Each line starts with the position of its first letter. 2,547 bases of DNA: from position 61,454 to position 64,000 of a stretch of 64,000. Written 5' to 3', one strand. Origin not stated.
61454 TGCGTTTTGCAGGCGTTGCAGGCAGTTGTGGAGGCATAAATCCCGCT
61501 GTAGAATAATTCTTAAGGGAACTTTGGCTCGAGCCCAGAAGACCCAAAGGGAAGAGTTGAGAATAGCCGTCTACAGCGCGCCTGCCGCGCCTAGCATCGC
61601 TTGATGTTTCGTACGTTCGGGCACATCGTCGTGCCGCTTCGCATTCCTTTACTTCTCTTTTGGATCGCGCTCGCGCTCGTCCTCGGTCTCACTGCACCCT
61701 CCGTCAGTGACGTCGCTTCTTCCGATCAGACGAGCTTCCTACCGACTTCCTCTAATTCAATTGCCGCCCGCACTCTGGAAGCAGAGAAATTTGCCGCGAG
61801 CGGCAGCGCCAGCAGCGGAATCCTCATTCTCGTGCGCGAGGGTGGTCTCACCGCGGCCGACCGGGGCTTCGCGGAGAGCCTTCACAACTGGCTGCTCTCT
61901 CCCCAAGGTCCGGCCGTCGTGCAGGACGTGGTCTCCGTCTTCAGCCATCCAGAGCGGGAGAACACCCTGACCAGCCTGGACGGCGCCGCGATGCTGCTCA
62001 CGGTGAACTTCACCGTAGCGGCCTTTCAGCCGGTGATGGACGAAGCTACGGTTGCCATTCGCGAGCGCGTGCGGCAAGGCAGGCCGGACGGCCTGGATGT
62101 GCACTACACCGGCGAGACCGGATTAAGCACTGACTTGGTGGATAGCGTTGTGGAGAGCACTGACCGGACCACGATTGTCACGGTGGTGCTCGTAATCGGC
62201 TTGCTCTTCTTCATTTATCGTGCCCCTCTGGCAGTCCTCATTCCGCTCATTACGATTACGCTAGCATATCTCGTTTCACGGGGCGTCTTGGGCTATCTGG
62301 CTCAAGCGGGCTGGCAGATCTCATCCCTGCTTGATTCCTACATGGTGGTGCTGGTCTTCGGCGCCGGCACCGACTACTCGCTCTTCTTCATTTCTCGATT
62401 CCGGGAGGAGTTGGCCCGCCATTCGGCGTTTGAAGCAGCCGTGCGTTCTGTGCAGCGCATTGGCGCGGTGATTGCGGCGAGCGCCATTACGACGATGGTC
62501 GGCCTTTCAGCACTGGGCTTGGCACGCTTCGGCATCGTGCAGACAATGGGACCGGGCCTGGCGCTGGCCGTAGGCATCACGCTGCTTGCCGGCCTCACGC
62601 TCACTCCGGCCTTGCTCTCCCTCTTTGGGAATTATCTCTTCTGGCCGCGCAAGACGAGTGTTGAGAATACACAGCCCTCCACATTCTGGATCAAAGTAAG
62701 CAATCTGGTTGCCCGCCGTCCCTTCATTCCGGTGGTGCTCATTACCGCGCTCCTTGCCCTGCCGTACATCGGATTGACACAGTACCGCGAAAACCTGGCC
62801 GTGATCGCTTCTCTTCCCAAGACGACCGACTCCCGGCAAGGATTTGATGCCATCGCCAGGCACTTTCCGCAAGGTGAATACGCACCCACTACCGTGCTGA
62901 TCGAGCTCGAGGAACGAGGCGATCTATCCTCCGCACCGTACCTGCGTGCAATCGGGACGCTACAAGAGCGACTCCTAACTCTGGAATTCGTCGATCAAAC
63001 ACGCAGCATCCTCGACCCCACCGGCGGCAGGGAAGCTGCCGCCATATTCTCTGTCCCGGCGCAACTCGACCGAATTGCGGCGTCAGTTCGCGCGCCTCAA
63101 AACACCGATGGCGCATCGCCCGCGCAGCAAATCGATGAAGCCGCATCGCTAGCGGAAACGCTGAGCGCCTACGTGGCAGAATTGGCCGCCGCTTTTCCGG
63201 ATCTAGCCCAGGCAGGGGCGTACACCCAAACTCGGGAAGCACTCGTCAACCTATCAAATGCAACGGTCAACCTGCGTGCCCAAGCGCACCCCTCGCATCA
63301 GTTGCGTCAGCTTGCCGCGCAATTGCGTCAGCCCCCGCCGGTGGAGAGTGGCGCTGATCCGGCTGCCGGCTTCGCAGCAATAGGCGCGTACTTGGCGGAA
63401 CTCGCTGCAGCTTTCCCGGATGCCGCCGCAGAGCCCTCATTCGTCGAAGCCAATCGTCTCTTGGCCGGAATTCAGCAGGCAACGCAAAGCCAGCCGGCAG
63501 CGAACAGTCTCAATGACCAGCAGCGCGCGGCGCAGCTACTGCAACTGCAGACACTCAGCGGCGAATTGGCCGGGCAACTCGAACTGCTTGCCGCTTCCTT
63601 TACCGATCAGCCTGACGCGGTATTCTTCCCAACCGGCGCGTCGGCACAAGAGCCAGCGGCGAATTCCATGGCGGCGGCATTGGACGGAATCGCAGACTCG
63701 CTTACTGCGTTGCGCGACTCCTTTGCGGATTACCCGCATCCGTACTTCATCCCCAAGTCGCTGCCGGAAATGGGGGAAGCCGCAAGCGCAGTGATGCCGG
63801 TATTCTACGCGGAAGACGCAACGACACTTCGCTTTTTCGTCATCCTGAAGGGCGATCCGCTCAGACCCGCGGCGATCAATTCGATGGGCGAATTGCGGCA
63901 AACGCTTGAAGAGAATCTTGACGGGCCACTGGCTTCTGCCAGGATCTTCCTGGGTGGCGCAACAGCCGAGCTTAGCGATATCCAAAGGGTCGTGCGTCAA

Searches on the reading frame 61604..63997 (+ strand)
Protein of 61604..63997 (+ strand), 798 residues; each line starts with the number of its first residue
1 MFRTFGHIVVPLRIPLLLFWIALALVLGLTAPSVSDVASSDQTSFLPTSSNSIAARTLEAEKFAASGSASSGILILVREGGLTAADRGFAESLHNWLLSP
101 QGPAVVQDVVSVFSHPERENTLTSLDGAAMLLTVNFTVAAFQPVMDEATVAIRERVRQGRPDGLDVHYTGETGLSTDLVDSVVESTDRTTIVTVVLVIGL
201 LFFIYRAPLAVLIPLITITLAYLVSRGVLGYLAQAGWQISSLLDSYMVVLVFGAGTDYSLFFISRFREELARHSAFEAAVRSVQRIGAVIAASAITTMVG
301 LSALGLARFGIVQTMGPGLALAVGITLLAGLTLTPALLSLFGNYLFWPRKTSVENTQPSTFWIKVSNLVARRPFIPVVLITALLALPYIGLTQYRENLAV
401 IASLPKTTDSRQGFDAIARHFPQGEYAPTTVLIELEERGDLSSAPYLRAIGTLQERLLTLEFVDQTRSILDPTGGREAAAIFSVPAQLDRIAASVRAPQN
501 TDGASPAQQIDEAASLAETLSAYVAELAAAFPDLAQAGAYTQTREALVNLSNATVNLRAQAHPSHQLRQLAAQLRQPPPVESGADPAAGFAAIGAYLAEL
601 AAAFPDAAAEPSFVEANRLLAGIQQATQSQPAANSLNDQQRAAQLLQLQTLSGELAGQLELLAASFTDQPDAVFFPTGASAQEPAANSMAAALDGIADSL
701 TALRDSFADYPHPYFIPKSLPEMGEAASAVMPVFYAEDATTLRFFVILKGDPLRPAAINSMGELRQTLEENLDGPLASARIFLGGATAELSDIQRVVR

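Call 83: search_protein_families(library=pfam, proteins=[window:61604-63997:+], max_evalue=0.0001)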
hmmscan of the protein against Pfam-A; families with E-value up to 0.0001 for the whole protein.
window:61604-63997:+ (798 aa): 2 families
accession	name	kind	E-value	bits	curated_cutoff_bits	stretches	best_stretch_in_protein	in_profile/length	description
PF03176.21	MMPL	-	3.1e-70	237.2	20.5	2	45-374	2-331/333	MMPL family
PF00873.25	ACR_tran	-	7.8e-06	24.3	28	1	106-341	255-489/1021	AcrB/AcrD/AcrF family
